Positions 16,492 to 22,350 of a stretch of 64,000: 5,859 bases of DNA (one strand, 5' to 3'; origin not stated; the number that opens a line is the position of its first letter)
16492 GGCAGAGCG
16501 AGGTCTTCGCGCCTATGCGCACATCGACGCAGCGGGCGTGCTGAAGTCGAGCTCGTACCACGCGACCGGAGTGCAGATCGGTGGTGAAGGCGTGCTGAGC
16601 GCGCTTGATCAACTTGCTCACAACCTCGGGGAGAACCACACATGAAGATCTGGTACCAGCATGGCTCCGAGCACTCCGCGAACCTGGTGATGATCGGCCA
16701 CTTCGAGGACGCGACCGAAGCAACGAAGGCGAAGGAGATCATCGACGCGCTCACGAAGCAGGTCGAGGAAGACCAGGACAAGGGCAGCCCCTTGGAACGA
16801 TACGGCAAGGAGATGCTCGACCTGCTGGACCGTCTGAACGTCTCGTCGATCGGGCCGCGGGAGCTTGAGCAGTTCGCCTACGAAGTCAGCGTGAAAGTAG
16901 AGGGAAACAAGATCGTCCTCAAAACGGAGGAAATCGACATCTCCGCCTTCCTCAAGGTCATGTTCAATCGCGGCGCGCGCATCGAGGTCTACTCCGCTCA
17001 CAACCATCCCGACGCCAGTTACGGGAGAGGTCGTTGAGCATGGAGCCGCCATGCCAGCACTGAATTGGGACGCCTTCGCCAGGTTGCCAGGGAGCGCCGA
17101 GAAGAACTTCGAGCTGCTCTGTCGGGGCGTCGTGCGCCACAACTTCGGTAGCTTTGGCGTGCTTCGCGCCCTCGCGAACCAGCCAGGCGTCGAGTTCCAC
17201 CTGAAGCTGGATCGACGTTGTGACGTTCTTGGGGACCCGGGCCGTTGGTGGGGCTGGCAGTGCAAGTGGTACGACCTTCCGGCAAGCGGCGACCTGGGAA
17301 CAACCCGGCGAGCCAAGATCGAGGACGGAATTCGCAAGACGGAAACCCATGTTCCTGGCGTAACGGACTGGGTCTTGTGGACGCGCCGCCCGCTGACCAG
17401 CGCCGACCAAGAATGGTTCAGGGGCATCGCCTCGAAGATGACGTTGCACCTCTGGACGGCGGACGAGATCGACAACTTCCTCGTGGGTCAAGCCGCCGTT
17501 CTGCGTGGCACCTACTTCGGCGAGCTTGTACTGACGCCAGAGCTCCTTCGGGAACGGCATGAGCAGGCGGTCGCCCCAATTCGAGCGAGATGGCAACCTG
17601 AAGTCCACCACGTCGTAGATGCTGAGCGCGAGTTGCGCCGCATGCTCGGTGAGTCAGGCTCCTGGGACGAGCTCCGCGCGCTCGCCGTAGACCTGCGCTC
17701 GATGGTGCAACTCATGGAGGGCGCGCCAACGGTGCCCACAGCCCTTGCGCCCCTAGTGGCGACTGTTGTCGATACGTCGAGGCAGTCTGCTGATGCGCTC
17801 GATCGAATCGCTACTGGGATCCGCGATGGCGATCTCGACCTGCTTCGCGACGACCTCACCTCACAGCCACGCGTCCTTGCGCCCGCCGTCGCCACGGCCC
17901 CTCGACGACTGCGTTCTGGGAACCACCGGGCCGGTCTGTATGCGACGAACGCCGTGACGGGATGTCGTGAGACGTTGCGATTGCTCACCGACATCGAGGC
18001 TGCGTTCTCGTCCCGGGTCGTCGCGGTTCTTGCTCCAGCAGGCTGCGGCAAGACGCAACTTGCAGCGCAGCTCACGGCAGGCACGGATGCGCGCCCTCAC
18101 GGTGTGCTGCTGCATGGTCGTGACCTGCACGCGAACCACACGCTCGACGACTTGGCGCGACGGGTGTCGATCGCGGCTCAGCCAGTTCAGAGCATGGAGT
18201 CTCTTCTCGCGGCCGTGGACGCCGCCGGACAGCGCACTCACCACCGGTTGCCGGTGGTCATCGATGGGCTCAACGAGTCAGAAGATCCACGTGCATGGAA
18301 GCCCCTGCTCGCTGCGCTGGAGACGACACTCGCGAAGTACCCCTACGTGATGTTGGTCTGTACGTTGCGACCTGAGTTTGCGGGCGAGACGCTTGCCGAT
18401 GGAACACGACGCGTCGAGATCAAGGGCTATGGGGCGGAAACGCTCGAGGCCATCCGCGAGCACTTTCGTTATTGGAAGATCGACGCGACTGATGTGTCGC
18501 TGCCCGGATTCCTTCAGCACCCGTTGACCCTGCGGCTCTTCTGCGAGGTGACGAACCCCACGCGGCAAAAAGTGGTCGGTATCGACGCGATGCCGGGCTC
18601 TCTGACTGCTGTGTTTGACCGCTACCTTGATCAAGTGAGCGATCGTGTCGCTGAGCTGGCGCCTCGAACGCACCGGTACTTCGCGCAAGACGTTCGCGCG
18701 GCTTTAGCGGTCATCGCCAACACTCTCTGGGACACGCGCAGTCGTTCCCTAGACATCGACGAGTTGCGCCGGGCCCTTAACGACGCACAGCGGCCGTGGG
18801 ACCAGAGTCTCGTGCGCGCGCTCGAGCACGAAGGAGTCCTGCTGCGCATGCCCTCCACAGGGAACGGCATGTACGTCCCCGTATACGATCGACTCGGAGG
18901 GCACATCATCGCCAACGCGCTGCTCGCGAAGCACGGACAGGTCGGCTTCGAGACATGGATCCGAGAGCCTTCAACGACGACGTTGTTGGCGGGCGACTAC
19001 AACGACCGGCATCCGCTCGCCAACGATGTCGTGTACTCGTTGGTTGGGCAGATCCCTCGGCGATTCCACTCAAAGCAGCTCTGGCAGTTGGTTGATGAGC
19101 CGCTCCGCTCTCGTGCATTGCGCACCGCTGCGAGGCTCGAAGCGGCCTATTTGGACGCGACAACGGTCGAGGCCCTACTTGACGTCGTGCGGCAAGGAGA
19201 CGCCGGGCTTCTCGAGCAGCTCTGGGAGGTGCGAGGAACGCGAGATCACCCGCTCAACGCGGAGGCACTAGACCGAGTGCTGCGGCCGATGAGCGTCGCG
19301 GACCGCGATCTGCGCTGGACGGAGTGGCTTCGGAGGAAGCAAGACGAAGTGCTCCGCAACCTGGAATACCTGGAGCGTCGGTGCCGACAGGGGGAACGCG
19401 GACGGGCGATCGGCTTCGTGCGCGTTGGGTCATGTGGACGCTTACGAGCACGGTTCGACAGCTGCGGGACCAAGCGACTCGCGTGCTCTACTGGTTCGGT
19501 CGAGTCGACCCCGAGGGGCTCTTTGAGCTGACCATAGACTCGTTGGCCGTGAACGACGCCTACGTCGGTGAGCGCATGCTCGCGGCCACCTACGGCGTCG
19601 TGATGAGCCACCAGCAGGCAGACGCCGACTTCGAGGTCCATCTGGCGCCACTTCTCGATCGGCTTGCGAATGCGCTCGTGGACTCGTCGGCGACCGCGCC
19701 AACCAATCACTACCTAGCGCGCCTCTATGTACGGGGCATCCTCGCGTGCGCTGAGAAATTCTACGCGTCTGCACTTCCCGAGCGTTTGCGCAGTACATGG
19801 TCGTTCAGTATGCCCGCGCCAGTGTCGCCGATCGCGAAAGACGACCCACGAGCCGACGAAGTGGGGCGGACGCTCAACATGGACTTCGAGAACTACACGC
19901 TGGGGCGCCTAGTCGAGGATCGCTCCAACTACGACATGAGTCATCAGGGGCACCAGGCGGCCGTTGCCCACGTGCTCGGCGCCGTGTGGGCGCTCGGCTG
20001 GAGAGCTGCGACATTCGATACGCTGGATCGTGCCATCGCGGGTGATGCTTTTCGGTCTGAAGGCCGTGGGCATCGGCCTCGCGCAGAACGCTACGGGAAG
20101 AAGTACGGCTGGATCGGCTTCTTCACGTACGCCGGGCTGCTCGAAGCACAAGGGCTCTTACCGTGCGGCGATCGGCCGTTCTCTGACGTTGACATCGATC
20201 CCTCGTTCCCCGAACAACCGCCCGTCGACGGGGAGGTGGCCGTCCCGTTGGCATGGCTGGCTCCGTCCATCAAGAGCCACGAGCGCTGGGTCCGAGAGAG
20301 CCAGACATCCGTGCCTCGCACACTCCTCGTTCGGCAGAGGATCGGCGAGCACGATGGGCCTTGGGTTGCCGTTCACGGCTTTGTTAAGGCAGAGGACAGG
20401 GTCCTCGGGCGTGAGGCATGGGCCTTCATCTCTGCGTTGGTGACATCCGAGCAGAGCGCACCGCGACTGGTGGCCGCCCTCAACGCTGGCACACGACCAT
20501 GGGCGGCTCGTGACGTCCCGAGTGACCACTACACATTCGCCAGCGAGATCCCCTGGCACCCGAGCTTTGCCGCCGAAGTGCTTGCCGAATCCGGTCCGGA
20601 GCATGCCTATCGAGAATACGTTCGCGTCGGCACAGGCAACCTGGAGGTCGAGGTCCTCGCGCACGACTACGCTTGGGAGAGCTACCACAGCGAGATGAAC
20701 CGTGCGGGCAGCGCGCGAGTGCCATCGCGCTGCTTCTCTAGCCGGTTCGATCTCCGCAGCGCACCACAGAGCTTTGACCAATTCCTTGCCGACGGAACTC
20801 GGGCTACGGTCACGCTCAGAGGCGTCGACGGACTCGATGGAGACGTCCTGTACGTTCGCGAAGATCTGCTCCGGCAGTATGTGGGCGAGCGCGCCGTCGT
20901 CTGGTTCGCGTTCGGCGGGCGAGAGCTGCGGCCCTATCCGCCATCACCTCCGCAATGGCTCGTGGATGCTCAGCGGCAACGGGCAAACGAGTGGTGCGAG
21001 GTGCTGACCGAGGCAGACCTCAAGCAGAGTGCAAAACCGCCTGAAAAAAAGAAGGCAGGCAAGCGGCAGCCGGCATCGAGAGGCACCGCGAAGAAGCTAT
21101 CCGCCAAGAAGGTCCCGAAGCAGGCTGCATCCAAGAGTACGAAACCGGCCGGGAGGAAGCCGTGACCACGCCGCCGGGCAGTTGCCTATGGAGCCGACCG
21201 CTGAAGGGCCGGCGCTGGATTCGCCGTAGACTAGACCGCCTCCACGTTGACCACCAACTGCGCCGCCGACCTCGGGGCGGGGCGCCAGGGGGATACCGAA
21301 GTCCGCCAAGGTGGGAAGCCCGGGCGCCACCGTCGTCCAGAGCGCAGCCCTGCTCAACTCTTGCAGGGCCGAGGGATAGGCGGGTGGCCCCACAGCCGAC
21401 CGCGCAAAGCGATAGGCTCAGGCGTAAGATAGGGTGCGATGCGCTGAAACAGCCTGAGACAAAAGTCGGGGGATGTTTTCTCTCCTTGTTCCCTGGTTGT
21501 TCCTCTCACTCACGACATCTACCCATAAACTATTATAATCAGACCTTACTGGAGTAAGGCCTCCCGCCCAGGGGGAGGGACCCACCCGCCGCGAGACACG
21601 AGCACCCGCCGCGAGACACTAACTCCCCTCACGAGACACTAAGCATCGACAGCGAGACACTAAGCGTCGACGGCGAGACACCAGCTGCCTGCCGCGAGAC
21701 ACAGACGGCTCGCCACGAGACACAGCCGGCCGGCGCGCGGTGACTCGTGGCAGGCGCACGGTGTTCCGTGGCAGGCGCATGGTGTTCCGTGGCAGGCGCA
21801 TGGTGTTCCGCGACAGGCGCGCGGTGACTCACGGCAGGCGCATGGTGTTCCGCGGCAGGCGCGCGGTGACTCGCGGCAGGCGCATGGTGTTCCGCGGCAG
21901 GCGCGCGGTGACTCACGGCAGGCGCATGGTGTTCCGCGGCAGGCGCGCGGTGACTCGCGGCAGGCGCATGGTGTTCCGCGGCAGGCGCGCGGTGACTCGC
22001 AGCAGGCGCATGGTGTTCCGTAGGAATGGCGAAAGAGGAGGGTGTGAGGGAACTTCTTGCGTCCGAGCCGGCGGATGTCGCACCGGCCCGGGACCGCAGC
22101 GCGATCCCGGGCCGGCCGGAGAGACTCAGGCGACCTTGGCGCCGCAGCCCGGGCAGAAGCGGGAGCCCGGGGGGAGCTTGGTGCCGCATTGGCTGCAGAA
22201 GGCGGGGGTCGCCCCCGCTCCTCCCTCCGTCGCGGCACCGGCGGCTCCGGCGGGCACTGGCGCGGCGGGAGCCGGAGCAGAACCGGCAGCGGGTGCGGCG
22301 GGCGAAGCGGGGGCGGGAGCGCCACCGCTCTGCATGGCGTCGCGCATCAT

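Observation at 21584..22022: About 440 bp of 20-21-bp phased repeats in two opposed blocks (7 + 14 units) directly after the NLR gene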

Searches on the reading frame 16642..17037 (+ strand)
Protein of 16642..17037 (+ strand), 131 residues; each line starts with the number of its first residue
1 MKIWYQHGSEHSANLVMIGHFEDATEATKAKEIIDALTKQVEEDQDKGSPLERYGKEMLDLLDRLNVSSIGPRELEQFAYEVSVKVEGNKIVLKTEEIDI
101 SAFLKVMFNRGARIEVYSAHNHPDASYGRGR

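Call 10: search_protein_families(library=pfam, proteins=[window:16642-17037:+], max_evalue=0.01)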
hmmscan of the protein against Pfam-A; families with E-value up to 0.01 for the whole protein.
window:16642-17037:+ (131 aa): 1 family
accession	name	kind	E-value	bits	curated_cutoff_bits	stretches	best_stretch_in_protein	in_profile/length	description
PF19902.4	DUF6375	-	2.7e-42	145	27.5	1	1-128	1-131/132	Family of unknown function (DUF6375)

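Call 11: search_protein_families(library=padloc, proteins=[window:16642-17037:+], max_evalue=0.01)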
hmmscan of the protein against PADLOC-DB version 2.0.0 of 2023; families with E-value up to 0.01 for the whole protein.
window:16642-17037:+ (131 aa): 0 families

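Call 27: find_encoding_contigs(protein=window:16642-17037:+, flank=10000, max_places=10)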
Protein window:16642-17037:+ (131 aa): 1 contig read that carries it; 1 place shown.
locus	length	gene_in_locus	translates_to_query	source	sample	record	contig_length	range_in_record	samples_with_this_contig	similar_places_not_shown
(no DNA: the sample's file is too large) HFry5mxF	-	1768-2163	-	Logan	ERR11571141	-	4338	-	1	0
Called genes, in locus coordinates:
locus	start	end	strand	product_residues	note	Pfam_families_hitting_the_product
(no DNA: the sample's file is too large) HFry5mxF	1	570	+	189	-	?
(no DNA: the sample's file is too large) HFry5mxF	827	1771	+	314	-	PF04055:Radical_SAM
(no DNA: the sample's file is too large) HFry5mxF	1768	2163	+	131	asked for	PF19902:DUF6375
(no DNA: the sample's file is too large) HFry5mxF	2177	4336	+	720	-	?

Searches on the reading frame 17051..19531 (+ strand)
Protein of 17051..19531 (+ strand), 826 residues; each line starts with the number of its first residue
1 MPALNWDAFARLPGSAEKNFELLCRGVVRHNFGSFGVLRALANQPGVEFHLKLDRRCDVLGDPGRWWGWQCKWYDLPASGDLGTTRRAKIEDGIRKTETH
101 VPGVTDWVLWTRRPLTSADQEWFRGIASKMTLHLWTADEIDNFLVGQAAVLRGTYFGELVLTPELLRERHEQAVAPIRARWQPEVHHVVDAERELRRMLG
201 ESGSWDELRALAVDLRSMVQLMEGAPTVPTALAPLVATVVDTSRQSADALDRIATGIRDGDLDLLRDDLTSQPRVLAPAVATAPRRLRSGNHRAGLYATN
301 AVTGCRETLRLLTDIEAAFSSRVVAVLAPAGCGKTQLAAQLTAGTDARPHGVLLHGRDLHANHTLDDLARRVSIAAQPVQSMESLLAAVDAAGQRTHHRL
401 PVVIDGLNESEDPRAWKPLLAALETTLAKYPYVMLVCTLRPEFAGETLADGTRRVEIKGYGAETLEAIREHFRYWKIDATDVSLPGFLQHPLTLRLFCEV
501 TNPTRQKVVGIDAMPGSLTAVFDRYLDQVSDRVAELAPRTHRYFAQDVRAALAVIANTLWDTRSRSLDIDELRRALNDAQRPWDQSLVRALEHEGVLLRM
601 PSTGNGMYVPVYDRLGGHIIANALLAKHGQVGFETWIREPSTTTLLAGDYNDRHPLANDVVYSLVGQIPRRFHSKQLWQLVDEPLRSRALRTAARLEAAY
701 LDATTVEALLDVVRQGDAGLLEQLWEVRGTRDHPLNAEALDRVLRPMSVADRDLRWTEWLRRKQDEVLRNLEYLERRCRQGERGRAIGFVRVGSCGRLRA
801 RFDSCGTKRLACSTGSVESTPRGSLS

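Call 10: search_protein_families(library=pfam, proteins=[window:17051-19531:+], max_evalue=0.01)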
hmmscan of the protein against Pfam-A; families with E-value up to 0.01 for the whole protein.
window:17051-19531:+ (826 aa): 2 families
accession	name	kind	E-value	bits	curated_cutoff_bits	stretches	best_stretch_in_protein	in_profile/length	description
PF05729.18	NACHT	-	0.00043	20.6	26.7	1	322-465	1-156/167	NACHT domain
PF24883.2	NPHP3_N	-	0.0044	17.7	24.8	0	367-423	93-149/164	Nephrocystin 3, N-terminal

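Call 11: search_protein_families(library=padloc, proteins=[window:17051-19531:+], max_evalue=0.01)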
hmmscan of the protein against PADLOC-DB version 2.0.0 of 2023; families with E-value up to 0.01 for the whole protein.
window:17051-19531:+ (826 aa): 8 families
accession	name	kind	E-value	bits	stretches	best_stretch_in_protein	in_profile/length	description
PDLC02164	Avs2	-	1.2e-55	187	1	4-766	4-801/1504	-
PDLC02162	Avs2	-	1.3e-35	120.8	1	130-767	136-782/1379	-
PDLC02161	Avs2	-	1.4e-27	93.9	2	318-764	338-803/1499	-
PDLC02163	Avs2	-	1.7e-26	90.2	1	314-764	403-875/1576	-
PDLC02165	Avs2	-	9.6e-24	81.2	2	326-628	215-524/1375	-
PDLC02166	Avs2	-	4.9e-13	45.5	1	325-761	340-781/1498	-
PDLC04171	GajB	-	0.00023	18.3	1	319-356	9-47/392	-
PDLC04173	GajB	-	0.00043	17.4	1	318-355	6-44/471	-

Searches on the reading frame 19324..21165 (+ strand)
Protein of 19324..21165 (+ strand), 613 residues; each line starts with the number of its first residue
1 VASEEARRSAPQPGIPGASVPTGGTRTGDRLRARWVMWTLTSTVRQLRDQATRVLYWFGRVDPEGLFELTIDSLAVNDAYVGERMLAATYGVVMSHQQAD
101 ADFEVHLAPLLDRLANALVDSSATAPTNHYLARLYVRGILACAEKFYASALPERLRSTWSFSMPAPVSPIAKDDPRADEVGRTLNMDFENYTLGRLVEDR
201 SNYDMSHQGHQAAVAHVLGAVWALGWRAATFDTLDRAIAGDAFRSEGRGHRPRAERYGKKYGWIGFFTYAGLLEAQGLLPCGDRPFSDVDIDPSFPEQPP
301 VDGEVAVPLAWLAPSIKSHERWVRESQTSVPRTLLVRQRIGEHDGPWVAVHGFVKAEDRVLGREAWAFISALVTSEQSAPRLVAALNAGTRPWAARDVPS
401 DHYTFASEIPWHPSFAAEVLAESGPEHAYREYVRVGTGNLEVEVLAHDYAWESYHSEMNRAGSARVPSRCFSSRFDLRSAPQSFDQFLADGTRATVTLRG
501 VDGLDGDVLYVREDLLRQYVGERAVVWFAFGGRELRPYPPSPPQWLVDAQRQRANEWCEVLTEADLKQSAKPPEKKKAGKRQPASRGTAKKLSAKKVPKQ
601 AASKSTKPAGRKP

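Call 10: search_protein_families(library=pfam, proteins=[window:19324-21165:+], max_evalue=0.01)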
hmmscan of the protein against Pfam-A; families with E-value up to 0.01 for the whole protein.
window:19324-21165:+ (613 aa): 0 families

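Call 11: search_protein_families(library=padloc, proteins=[window:19324-21165:+], max_evalue=0.01)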
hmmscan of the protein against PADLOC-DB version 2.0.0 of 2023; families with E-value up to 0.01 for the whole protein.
window:19324-21165:+ (613 aa): 6 families
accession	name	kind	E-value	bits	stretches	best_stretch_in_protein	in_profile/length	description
PDLC02164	Avs2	-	7.4e-35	118.1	2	199-533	1102-1460/1504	-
PDLC02161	Avs2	-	5.1e-15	52.3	1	34-98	835-899/1499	-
PDLC02165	Avs2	-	3.2e-14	49.7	1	30-140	710-813/1375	-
PDLC02163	Avs2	-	4.6e-14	49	1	29-141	907-1012/1576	-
PDLC02162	Avs2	-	1.3e-12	44.6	1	33-144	810-915/1379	-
PDLC02166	Avs2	-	7.1e-09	31.7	1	30-145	812-921/1498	-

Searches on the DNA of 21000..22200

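Call 71: search_rna_families(source=window, start=21000, end=22200, threshold=evalue, max_evalue=1)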
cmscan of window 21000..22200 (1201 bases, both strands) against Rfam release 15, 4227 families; matches with E-value up to 1: 2.
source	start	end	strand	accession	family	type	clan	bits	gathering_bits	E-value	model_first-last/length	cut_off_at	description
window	21686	21819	-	RF04062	MIR949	Gene; miRNA;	-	21.4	100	0.37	1-106/106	no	MIR949 microRNA precursor family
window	21674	21789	-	RF04141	MIR8622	Gene; miRNA;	-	19.4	197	0.64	1-212/212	no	MIR8622 microRNA precursor family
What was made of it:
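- On Known structured RNA (Rfam): Only chance miRNA hits at E 0.4-0.6 appear (call 71).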
